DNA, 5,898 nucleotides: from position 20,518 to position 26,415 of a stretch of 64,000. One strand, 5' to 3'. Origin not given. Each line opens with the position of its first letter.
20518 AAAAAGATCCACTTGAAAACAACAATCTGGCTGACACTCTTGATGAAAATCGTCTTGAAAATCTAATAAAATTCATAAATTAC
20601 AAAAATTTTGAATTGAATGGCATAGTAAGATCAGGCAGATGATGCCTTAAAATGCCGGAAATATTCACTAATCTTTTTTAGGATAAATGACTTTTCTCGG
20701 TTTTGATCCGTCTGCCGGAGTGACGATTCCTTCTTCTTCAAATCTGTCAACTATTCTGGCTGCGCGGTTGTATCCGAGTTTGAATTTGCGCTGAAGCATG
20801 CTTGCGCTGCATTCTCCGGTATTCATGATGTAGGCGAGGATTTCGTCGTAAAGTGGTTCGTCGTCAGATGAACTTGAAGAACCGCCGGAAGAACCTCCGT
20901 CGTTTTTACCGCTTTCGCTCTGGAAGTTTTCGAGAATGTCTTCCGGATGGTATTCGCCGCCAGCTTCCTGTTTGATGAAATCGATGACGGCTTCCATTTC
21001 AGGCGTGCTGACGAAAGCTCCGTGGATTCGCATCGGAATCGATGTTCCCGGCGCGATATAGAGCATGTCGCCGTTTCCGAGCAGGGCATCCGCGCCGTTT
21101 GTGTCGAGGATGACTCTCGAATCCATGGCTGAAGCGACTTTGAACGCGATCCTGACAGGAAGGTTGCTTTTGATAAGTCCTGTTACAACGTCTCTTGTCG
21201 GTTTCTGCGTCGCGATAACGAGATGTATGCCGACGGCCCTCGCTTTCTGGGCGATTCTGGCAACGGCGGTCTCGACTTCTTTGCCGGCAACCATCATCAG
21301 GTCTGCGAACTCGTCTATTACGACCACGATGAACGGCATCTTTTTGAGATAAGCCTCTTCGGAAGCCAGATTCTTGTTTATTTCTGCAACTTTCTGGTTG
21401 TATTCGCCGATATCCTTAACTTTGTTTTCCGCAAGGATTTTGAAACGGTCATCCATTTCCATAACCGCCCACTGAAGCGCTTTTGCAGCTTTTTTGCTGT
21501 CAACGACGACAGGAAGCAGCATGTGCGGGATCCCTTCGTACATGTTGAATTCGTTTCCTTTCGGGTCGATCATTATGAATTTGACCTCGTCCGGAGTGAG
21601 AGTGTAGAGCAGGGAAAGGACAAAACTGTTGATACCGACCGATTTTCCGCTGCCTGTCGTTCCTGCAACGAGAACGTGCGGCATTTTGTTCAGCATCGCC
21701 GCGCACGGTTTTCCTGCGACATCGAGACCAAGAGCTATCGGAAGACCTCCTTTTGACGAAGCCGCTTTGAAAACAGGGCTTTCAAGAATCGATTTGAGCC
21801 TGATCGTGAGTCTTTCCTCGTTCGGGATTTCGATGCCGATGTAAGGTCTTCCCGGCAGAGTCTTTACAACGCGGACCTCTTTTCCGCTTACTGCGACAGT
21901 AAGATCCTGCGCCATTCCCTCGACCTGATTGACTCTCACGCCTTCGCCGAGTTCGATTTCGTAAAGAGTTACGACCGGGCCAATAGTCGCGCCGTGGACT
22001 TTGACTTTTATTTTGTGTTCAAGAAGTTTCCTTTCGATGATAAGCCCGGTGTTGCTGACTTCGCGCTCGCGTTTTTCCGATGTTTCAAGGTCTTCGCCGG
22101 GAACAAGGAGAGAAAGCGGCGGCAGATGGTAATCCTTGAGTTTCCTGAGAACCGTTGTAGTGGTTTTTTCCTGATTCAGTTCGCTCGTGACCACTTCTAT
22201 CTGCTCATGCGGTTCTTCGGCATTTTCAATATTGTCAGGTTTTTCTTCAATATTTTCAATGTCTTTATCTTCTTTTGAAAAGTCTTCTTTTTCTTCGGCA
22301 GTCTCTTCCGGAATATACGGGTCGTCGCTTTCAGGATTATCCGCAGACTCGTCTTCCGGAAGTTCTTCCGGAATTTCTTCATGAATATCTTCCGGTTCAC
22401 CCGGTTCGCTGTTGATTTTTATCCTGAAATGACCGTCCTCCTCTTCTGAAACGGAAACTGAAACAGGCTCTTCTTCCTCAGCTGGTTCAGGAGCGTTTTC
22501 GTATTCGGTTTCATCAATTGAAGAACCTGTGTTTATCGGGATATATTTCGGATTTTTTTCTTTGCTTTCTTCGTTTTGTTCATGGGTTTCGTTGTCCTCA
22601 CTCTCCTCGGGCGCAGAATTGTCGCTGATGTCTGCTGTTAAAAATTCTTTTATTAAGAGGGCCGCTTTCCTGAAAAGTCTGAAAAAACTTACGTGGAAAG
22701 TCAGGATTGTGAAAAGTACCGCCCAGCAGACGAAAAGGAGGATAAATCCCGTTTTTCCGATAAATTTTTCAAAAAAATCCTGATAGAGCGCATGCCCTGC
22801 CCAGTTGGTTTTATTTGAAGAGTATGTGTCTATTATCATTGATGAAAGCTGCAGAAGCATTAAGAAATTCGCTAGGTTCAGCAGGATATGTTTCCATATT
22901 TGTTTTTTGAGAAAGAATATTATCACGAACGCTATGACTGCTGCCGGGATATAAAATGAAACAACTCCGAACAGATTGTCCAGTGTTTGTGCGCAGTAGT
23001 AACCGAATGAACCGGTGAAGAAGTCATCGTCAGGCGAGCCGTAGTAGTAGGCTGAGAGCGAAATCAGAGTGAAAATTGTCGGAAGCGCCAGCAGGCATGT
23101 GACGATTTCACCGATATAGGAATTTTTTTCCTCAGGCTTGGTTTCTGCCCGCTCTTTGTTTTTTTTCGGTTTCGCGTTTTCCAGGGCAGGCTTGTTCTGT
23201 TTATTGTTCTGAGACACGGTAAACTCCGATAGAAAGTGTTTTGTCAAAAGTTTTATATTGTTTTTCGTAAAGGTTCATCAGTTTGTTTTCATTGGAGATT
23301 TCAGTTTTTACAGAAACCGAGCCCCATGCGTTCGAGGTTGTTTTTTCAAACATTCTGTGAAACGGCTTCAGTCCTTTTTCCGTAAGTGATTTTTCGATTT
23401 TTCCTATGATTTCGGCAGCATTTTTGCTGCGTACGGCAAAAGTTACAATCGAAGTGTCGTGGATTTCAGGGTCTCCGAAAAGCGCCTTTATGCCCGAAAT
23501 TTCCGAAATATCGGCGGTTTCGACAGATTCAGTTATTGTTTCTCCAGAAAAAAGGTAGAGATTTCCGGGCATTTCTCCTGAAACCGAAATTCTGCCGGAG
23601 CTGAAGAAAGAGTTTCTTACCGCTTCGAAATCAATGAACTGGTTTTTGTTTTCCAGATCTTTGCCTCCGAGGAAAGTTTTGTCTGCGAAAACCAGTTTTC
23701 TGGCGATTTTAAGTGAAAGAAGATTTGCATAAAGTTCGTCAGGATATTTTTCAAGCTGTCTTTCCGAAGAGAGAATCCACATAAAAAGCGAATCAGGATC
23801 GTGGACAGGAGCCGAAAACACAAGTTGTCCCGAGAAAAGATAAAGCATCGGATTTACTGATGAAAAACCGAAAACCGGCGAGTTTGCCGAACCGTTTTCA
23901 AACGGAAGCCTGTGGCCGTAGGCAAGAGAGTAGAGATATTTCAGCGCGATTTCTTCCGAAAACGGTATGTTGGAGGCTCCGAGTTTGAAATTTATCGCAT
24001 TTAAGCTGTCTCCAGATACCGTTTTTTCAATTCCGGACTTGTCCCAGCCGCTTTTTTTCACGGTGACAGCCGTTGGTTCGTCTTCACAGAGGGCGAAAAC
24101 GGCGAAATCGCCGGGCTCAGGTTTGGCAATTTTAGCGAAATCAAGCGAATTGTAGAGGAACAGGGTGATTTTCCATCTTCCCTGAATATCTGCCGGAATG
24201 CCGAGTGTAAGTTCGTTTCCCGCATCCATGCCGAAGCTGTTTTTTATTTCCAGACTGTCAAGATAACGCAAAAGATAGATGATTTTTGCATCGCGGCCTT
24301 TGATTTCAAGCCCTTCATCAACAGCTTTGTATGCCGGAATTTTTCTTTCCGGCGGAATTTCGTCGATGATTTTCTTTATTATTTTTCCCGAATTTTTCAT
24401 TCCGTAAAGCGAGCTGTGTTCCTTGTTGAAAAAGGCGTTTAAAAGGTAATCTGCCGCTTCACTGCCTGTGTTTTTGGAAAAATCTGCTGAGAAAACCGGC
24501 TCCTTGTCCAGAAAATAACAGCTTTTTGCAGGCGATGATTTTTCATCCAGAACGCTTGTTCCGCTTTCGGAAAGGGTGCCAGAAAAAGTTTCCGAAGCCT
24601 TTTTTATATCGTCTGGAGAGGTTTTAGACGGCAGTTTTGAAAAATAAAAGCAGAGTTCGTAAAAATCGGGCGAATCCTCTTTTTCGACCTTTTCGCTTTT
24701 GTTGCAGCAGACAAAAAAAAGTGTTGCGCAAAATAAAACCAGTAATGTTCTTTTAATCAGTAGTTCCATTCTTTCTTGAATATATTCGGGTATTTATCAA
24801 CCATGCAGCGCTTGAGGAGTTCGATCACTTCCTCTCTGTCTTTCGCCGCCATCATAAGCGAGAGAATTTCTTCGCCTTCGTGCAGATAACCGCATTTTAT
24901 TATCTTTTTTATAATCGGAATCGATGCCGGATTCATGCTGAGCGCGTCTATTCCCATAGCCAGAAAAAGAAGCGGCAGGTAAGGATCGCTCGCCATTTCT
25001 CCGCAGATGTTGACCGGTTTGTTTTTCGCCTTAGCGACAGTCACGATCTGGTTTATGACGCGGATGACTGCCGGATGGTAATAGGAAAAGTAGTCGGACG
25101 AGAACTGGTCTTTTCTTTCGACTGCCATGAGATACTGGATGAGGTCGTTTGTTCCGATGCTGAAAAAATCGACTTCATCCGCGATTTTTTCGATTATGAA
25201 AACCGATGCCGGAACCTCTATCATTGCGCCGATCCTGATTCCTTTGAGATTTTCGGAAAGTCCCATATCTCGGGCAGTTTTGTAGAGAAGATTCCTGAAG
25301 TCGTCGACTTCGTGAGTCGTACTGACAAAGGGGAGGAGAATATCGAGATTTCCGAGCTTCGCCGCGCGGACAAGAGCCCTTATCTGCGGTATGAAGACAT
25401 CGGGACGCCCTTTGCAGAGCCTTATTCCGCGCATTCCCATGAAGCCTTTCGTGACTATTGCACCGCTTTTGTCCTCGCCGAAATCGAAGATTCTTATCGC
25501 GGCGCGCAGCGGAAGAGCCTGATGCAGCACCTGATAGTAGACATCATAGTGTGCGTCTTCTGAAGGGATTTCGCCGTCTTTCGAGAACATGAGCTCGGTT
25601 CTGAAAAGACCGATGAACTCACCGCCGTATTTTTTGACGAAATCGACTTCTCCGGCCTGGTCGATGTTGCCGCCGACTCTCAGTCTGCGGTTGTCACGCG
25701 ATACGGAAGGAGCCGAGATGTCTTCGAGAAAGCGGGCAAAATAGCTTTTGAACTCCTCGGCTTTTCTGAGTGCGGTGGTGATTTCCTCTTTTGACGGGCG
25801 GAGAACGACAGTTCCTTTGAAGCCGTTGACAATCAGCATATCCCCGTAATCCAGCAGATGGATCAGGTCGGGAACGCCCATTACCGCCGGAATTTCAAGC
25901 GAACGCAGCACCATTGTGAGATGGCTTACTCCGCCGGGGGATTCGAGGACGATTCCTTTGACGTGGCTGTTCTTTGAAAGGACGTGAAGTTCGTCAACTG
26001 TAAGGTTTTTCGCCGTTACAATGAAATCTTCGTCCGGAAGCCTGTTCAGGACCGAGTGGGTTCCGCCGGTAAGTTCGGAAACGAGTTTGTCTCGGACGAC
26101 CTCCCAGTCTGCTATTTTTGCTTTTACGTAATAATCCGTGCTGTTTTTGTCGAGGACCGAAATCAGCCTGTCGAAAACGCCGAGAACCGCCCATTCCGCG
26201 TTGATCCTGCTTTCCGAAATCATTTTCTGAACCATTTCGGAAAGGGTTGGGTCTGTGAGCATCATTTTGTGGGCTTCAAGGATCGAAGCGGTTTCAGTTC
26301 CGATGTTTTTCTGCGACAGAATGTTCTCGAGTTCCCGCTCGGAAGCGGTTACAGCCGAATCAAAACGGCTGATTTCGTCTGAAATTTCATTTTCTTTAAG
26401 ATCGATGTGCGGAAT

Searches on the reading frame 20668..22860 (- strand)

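Call 63: search_protein_families(library=pfam, proteins=[window:20668-22860:-], max_evalue=0.0001)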
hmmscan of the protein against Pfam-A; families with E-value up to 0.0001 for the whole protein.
window:20668-22860:- (730 aa): 4 families
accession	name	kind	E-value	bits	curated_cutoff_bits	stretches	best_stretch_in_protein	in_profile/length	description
PF01580.24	FtsK_SpoIIIE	-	8.8e-63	212.1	24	1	356-554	3-219/221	FtsK/SpoIIIE family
PF17854.6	FtsK_alpha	-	9.7e-26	90.4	22.9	1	246-347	1-101/101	FtsK alpha domain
PF09397.16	FtsK_gamma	-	3.1e-25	88.1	30.6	1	666-726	2-62/63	Ftsk gamma domain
PF12846.13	AAA_10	-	6.8e-06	25.8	27.5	0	392-445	20-69/362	AAA-like domain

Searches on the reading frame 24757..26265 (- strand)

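Call 63: search_protein_families(library=pfam, proteins=[window:24757-26265:-], max_evalue=0.0001)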
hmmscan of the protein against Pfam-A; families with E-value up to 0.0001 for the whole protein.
window:24757-26265:- (502 aa): 3 families
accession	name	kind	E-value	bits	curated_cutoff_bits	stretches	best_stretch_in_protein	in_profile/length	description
PF02896.24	PEP-utilizers_C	-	5e-75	252.8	22.8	1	185-457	10-289/293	PEP-utilising enzyme, PEP-binding domain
PF00391.29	PEP-utilizers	-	1.9e-13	50.3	23.1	1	79-151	3-72/72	PEP-utilising enzyme, mobile domain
PF05524.18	PEP-utilisers_N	-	5.1e-07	30.3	24.4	1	1-46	73-117/121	PEP-utilising enzyme, N-terminal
